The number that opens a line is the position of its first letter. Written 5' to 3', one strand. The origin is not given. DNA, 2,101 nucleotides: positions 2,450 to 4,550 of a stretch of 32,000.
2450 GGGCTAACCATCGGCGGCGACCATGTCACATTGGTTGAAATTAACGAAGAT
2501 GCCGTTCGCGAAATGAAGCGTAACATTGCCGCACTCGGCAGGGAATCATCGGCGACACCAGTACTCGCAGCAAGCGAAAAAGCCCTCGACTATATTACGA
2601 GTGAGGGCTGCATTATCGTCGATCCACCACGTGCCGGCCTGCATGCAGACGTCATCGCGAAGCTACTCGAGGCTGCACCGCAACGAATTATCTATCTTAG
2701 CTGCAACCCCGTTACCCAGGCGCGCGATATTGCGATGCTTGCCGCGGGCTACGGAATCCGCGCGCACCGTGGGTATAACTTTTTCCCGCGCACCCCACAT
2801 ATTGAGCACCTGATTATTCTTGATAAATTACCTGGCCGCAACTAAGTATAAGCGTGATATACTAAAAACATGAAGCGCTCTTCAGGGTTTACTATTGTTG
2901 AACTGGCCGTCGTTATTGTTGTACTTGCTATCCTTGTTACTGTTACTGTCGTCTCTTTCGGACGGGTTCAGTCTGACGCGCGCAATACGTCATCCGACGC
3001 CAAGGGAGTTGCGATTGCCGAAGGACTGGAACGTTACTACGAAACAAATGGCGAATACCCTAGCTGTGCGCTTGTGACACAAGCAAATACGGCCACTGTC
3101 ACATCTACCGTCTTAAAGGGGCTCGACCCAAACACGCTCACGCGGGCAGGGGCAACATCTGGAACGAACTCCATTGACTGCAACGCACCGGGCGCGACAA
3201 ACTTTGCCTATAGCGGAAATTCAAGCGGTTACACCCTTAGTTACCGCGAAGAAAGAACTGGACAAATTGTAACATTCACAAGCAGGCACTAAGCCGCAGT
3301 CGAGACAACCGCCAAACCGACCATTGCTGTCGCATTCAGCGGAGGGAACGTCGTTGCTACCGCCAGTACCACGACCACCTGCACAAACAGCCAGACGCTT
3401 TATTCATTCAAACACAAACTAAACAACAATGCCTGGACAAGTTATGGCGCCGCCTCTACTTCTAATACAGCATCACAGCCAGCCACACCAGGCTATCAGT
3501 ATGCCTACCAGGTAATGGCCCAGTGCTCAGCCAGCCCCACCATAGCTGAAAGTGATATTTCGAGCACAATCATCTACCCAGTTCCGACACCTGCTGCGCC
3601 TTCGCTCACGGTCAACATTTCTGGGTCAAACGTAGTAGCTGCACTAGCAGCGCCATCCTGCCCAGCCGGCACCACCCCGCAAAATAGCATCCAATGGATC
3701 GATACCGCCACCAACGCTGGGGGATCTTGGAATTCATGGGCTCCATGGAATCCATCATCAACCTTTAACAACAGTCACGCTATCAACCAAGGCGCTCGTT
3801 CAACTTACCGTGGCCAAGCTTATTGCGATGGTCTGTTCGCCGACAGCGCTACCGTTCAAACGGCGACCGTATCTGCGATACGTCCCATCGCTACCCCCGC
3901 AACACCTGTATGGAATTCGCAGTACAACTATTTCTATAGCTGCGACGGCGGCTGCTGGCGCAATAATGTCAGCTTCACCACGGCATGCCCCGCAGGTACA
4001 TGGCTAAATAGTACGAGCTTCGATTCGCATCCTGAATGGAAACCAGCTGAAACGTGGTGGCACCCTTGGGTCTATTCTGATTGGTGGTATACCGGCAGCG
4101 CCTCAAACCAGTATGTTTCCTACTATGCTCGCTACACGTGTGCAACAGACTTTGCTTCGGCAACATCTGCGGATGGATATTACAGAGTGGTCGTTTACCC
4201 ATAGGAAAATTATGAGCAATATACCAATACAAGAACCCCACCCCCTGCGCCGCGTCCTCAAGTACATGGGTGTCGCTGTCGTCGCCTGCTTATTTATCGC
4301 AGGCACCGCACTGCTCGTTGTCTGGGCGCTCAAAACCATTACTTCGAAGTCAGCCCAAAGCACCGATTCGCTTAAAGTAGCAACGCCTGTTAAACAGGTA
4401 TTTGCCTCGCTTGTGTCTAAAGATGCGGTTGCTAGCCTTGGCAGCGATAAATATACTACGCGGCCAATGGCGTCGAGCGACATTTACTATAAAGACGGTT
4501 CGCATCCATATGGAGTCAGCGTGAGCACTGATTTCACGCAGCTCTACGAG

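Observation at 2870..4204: Prepilin gene and a 304-codon downstream open frame are separated only by one in-frame TAA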

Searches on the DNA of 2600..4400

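Call 76: search_rna_families(source=window, start=2600, end=4400, threshold=evalue, max_evalue=1)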
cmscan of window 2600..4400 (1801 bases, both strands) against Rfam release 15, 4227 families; matches with E-value up to 1: 0.
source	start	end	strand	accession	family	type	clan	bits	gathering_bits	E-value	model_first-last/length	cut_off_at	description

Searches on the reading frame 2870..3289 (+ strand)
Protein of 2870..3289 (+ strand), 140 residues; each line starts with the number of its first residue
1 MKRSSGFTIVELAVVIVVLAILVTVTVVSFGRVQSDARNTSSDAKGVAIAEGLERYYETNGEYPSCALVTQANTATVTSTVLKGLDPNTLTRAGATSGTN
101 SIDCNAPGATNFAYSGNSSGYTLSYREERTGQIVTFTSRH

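Call 5: search_protein_families(library=pfam, proteins=[window:2870-3289:+], max_evalue=1)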
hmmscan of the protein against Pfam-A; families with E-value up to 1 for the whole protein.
window:2870-3289:+ (140 aa): 2 families
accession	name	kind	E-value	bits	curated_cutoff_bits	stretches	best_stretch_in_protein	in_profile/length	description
PF07963.17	N_methyl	-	6.4e-06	26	21.2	1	1-25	1-25/27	Prokaryotic N-terminal methylation motif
PF14584.11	DUF4446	-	0.16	12.4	27.4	1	9-63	3-57/150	Protein of unknown function (DUF4446)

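Call 6: search_protein_families(library=ncbifam, proteins=[window:2870-3289:+], max_evalue=1)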
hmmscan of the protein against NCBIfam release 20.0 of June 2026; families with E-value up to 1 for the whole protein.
window:2870-3289:+ (140 aa): 13 families
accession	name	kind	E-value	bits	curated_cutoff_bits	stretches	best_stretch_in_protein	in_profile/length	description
TIGR01710.1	typeII_sec_gspG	equivalog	2.3e-07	30.9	88.85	1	5-66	1-62/134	type II secretion system major pseudopilin GspG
TIGR01708.2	typeII_sec_gspH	equivalog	0.00012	22.1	80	1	4-37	1-36/169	type II secretion system minor pseudopilin GspH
NF040999.1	pilin_ComGC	equivalog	0.0002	21.5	75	1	5-68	2-65/84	competence type IV pilus major pilin ComGC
TIGR02532.1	IV_pilin_GFxxxE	domain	0.00049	19.8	16.3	1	5-26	2-23/24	prepilin-type N-terminal cleavage/methylation domain-containing protein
NF007862.0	PRK10574.1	equivalog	0.00051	20.2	138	1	1-33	1-33/145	prepilin peptidase-dependent pilin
NF041775.1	typeIV_PilA_Myxo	equivalog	0.00065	19.7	400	1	3-46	9-50/214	type IV pilin protein PilA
TIGR02599.1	TIGR02599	subfamily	0.002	17.5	256.5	1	6-44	1-39/361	Verru_Chthon cassette protein C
NF007800.0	PRK10506.1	equivalog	0.0083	16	158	1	1-40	5-44/163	prepilin peptidase-dependent protein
TIGR02596.1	TIGR02596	subfamily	0.011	15.8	70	1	7-34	1-28/196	Verru_Chthon cassette protein D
NF041013.1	T4P_ComGE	equivalog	0.024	14.7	49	1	3-51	2-50/83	competence type IV pilus minor pilin ComGE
TIGR03816.1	tadE_like_DECH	hypoth_equivalog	0.065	13.4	50.95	1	8-90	6-86/109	Rv3654c family TadE-like protein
NF047597.1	LIMLP_12425_fam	equivalog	0.29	10.8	200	1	20-51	82-113/171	LIMLP_12425 family protein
NF038303.1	EPS_HpsB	equivalog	0.33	10.9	150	1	4-43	2-46/211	hormogonium polysaccharide secretion pseudopilin HpsB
